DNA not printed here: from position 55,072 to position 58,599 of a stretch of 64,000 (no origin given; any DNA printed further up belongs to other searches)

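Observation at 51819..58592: Tandem duplication of a stand-alone MmeI-like restriction-modification gene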

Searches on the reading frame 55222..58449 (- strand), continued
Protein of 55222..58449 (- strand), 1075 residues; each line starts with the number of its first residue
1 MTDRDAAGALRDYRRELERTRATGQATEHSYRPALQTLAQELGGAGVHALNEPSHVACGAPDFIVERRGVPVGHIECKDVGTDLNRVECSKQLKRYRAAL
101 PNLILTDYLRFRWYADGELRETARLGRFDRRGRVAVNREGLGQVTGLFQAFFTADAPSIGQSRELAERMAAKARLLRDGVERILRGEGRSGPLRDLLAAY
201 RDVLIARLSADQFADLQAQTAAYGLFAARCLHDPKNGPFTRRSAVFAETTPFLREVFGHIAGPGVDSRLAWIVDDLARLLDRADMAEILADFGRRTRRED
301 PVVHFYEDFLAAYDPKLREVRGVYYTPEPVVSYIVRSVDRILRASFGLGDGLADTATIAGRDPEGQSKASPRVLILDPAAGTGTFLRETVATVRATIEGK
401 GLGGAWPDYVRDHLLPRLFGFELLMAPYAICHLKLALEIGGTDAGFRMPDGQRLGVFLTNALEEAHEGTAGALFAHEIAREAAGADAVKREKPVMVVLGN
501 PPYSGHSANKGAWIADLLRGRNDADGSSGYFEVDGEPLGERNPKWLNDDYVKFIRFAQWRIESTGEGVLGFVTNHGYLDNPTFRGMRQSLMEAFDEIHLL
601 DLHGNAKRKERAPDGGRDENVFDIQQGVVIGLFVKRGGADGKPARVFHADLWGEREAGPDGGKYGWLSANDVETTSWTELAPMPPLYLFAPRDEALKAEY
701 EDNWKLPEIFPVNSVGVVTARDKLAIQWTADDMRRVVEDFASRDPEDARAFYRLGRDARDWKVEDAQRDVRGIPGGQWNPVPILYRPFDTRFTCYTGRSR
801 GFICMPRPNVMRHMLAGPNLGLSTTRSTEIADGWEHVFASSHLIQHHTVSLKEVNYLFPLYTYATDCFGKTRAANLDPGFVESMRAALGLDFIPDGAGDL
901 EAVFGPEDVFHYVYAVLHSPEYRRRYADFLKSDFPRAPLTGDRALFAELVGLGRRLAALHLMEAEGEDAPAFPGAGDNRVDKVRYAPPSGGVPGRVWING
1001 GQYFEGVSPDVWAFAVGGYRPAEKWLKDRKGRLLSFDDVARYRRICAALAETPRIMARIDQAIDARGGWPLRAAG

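Call 19: find_encoding_contigs(protein=P0080, flank=10000, max_places=3)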
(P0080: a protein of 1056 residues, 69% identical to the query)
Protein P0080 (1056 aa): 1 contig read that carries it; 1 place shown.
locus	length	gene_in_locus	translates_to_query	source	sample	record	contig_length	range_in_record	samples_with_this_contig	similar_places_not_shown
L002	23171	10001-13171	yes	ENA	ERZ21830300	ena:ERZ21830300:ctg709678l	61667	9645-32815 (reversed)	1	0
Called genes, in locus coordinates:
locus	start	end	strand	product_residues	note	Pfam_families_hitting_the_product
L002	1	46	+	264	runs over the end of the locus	PF00106:adh_short, PF01370:Epimerase (weak), PF08659:KR, PF13561:adh_short_C2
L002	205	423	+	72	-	-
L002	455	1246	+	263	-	PF01507:PAPS_reduct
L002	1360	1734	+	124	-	PF01258:zf-dskA_traR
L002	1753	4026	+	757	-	PF17764:PriA_3primeBD, PF00270:DEAD, PF04851:ResIII, PF18319:Zn_ribbon_PriA, PF00271:Helicase_C (weak), PF18074:PriA_C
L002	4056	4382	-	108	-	-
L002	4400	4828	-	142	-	-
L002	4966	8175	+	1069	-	PF02384:N6_Mtase, PF18135:Type_ISP_C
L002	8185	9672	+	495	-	PF18928:DUF5677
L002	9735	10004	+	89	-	PF01327:Pep_deformylase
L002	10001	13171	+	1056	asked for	PF02384:N6_Mtase, PF18135:Type_ISP_C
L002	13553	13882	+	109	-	PF04255:DUF433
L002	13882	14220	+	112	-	PF18480:DUF5615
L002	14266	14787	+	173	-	PF01327:Pep_deformylase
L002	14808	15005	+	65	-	PF15919:HicB_lk_antitox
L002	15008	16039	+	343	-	PF00551:Formyl_trans_N, PF02911:Formyl_trans_C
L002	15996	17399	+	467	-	PF01029:NusB, PF22458:RsmF-B_ferredox, PF01189:Methyltr_RsmB-F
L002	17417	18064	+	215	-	PF00834:Ribul_P_3_epim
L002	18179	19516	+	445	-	PF02881:SRP54_N, PF13401:AAA_22 (weak), PF00448:SRP54, PF01656:CbiA (weak), PF02978:SRP_SPB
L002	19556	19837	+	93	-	PF00886:Ribosomal_S16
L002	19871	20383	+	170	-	PF01782:RimM, PF05239:PRC, PF24986:PRC_RimM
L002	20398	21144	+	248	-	PF01746:tRNA_m1G_MT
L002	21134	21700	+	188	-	PF09936:Methyltrn_RNA_4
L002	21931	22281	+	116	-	PF01245:Ribosomal_L19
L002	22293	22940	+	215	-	PF01351:RNase_HII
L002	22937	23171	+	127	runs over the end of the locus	PF08378:NERD (weak), PF02021:UPF0102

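Call 20: find_encoding_contigs(protein=P0003, flank=10000, max_places=3)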
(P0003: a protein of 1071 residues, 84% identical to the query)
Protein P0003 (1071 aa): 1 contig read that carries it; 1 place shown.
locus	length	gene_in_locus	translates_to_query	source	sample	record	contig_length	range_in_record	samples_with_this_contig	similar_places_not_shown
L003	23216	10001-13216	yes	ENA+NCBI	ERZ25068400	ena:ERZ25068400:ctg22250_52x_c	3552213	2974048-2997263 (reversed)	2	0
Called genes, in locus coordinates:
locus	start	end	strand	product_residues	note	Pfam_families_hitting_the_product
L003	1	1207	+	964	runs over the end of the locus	PF04879:Molybdop_Fe4S4, PF00384:Molybdopterin, PF01568:Molydop_binding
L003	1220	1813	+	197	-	PF13187:Fer4_9 (faint), PF13247:Fer4_11, PF00037:Fer4, PF12797:Fer4_2 (weak), PF12837:Fer4_6, PF13237:Fer4_10 (weak), PF12838:Fer4_7 (weak)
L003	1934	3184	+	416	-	PF01292:Ni_hydr_CYTB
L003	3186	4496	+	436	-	PF23381:Beta-prop_IFT122_1st, PF24807:WD40_CDC20-Fz, PF24814:WD40_Prp19, PF25172:Beta-prop_WDR3_2nd, PF25173:Beta-prop_WDR3_1st, PF25174:Beta-prop_THOC3, PF25175:Beta-prop_WDR5, PF23414:Beta-prop_EML_2, +31 more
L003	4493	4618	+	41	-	-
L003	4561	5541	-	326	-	PF00892:EamA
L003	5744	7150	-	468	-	PF01425:Amidase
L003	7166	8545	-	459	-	PF00202:Aminotran_3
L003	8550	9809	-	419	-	PF04389:Peptidase_M28 (weak), PF01546:Peptidase_M20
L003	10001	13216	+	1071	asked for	PF02384:N6_Mtase (weak), PF18135:Type_ISP_C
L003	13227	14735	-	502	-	PF01979:Amidohydro_1, PF07969:Amidohydro_3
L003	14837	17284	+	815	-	PF01266:DAO, PF01494:FAD_binding_3 (faint), PF16350:FAO_M, PF01571:GCV_T, PF08669:GCV_T_C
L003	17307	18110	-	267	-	PF00520:Ion_trans, PF08016:PKD_channel (faint)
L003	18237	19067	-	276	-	PF00106:adh_short, PF13561:adh_short_C2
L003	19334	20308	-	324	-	-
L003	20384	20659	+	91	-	-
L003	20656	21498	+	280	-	PF00561:Abhydrolase_1, PF12146:Hydrolase_4, PF12697:Abhydrolase_6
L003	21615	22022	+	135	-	PF01641:SelR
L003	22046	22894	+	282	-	PF07724:AAA_2 (weak), PF13401:AAA_22 (weak), PF00004:AAA, PF07728:AAA_5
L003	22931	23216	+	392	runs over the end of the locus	PF05762:VWA_CoxE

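Call 21: find_encoding_contigs(protein=P0007, flank=10000, max_places=3)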
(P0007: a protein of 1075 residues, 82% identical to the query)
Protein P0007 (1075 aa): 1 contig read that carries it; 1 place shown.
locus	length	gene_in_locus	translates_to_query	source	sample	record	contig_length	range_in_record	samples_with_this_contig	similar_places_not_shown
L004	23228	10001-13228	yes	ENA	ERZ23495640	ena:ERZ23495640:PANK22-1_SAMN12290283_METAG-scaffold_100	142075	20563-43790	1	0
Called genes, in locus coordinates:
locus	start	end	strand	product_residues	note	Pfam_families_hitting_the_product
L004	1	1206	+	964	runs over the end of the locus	PF04879:Molybdop_Fe4S4, PF00384:Molybdopterin, PF01568:Molydop_binding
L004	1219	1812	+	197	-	PF13187:Fer4_9 (faint), PF13247:Fer4_11, PF00037:Fer4, PF12797:Fer4_2 (weak), PF12837:Fer4_6, PF13237:Fer4_10 (weak), PF12838:Fer4_7 (weak)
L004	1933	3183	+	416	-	PF01292:Ni_hydr_CYTB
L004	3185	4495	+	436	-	PF24807:WD40_CDC20-Fz, PF24814:WD40_Prp19, PF25172:Beta-prop_WDR3_2nd, PF25173:Beta-prop_WDR3_1st, PF25174:Beta-prop_THOC3, PF25175:Beta-prop_WDR5, PF23414:Beta-prop_EML_2, PF23381:Beta-prop_IFT122_1st, +31 more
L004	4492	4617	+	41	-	-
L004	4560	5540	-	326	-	PF00892:EamA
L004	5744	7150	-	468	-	PF01425:Amidase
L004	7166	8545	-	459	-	PF00202:Aminotran_3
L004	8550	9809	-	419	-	PF04389:Peptidase_M28 (weak), PF01546:Peptidase_M20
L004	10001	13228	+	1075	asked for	PF02384:N6_Mtase (weak), PF18135:Type_ISP_C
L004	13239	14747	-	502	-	PF01979:Amidohydro_1, PF07969:Amidohydro_3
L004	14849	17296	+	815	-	PF00890:FAD_binding_2 (faint), PF01266:DAO, PF01494:FAD_binding_3 (faint), PF16350:FAO_M, PF01571:GCV_T, PF08669:GCV_T_C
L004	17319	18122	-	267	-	PF00520:Ion_trans, PF08016:PKD_channel (faint)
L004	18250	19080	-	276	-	PF00106:adh_short, PF13561:adh_short_C2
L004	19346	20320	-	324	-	-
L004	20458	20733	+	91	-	-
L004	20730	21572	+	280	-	PF00561:Abhydrolase_1, PF12146:Hydrolase_4, PF12697:Abhydrolase_6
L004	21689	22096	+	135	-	PF01641:SelR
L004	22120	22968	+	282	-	PF07724:AAA_2 (weak), PF13401:AAA_22 (weak), PF00004:AAA, PF07728:AAA_5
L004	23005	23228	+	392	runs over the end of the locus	PF05762:VWA_CoxE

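Call 24: search_solved_structures(query=A1, max_evalue=0.1, show_alignments=1)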
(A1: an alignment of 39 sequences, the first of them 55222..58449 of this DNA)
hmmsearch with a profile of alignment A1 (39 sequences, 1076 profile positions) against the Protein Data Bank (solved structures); distinct sequences matched with E-value up to 0.1: 7.
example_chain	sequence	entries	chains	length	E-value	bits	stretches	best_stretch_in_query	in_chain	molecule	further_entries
7lo5_A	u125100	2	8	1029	4.6e-57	196.4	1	302-1035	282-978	Site-specific DNA-methyltransferase (adenine-specific)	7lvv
4xqk_A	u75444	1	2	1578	4.3e-49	170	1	298-1031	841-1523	LlaBIII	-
5ffj_A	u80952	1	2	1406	2.2e-46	161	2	298-867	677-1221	Endonuclease and methylase LlaGI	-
8cxz_A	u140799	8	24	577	0.025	15.2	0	312-337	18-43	Site-specific DNA-methyltransferase (adenine-specific)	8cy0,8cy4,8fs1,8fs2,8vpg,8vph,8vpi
7lni_A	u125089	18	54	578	0.025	15.2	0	312-337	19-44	Site-specific DNA-methyltransferase (adenine-specific)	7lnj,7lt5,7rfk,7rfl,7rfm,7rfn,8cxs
8w0p_A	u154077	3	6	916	0.052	14.1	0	318-401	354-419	RM.BsaXI | site-specific DNA-methyltransferase (adenine-specific)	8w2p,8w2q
2l97_A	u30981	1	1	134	0.054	14.1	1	32-130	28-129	Putative serine protease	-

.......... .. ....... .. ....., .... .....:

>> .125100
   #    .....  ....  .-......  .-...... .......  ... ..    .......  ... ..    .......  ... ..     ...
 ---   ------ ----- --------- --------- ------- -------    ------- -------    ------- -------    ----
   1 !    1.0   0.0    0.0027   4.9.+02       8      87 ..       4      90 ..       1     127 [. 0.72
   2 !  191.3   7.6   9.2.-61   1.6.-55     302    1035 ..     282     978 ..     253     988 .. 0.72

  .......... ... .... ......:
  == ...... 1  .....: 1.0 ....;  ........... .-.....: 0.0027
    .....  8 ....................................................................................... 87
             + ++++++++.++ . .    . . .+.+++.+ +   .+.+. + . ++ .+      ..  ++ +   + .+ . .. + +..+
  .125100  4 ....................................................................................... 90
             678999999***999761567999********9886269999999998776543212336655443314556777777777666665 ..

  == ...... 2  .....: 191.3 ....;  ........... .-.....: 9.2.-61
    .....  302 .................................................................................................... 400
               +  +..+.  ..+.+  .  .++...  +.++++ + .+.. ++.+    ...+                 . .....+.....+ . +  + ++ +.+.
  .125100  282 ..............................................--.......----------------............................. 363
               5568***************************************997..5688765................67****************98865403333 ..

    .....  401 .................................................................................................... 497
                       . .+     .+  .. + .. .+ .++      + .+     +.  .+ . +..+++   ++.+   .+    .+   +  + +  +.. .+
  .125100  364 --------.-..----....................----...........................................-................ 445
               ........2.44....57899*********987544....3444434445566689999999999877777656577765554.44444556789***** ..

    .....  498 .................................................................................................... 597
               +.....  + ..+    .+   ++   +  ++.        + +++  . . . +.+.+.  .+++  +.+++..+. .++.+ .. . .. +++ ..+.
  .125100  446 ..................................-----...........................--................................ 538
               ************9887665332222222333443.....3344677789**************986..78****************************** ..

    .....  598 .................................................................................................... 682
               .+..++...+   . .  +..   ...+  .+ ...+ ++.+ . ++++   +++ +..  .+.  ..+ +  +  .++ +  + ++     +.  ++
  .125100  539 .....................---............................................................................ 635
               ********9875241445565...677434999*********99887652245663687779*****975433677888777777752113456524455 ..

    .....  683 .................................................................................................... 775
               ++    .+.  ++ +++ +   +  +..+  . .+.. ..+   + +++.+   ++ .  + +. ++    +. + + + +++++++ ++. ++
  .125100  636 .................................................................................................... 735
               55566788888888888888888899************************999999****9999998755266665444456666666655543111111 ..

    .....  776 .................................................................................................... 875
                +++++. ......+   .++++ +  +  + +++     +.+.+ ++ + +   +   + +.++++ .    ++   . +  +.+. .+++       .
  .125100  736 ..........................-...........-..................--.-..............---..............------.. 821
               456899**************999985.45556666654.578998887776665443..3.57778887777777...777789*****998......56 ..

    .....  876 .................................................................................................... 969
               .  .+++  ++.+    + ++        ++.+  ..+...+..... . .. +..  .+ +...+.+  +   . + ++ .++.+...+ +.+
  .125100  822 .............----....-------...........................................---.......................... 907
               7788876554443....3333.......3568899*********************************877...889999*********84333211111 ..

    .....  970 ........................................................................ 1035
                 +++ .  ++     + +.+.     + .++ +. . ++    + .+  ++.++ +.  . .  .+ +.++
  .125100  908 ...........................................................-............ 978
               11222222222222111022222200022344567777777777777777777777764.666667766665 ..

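Call 31: find_related_loci(query=A1, collection=genome_contigs, flank=8000)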
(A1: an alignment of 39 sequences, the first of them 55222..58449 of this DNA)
Query A1 (1075 aa) in genome_contigs; peptide patterns used: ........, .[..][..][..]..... (x = any residue, [..] = any of these).
599 stretches matched a pattern (row limit reached: there are more); 598 encode a relative of the query (tblastn E <= 1e-3); the best 80 are kept; 80 distinct loci.
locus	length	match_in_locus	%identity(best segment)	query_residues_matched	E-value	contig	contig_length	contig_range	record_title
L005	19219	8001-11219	74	1-1071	0e+0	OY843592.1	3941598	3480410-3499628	MAG: bacterium isolate 70215dce-3925-452b-89ef-f300e4ed0d2f genome assembly, chromosome: 1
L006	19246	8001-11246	74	2-1075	0e+0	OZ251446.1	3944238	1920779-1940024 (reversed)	MAG: Alphaproteobacteria bacterium isolate 4a82845b-346e-4bd1-b170-acd391575f3a genome assembly, chromosome: 1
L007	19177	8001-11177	71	7-1071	0e+0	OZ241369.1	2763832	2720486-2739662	MAG: Alphaproteobacteria bacterium isolate a6466d14-aa2a-4488-8e79-5038ab0a8c4b genome assembly, chromosome: 1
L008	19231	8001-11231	67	1-1071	0e+0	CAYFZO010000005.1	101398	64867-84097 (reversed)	MAG TPA_asm: uncultured Chromatiales bacterium isolate ERP110561_co1_55 genome assembly, contig: NODE_117_length_101398_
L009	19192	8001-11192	66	1-1071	0e+0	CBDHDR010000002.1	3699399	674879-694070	MAG: Dehalococcoidia bacterium isolate 3405ea0c-46a1-49ac-8793-a98dd5fa39b7 genome assembly, contig: contig_2, whole gen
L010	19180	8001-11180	71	10-1071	0e+0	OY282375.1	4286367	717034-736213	MAG: uncultured Candidatus Entotheonella sp. genome assembly, chromosome: 1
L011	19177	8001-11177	67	1-1071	0e+0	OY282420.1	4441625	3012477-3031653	MAG: uncultured Bryobacterales bacterium isolate 78526416-339a-45b8-a6d3-8fabb82c2801 genome assembly, chromosome: 1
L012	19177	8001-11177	65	1-1071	0e+0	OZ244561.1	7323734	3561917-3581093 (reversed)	MAG: Candidatus Latescibacterota bacterium isolate 14245923-b953-489b-b549-9f362580a9e9 genome assembly, chromosome: 1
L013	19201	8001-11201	64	1-1071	0e+0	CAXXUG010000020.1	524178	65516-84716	MAG: Chloroflexota bacterium isolate 95addbb1-5c76-455c-82f2-27e2b3f5f205 genome assembly, contig: contig_20, whole geno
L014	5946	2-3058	65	59-1073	0e+0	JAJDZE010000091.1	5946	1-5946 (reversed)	MAG: Acidimicrobiia bacterium isolate jk18x40bins.18 k141_1425720, whole genome shotgun sequence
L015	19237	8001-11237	61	1-1071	0e+0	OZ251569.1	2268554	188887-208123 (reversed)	MAG: Thermodesulfobacteriota bacterium isolate 35404873-1dcd-4dbd-b155-cc8a8283caff genome assembly, chromosome: 1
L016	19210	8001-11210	59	9-1063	0e+0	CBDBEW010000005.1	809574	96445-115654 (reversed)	MAG: Candidatus Aldehydirespiratoraceae bacterium isolate 3d1cf90a-8848-4f2b-8cf4-e3ffddaed6ea genome assembly, contig:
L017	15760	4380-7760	52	9-1072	0e+0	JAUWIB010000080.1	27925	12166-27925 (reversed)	MAG: bacterium isolate CSMAG_2283 CSMAG_2283_k141_1009478_length_27925_cov_11.9913, whole genome shotgun sequence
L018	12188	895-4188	54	10-1072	0e+0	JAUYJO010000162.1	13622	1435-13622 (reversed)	MAG: Gallionella sp. isolate C24_metabat.bin.145 C24_k141_221518, whole genome shotgun sequence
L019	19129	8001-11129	56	34-1074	0e+0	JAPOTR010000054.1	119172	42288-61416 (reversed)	MAG: Cyanobacteria bacterium MAG CAR3_bin_5 NODE_44_length_119172_cov_29.9419, whole genome shotgun sequence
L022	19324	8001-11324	53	1-1075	0e+0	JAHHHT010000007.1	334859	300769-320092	MAG: Oscillatoria princeps RMCB-10 scaffold_40_c1, whole genome shotgun sequence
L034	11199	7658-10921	54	13-1075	0e+0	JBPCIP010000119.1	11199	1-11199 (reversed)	MAG: Pyrinomonadaceae bacterium isolate TH_ant_mag_3 S1Ck127_7809470_flag_1_multi_12.7104_len_11199, whole genome shotgu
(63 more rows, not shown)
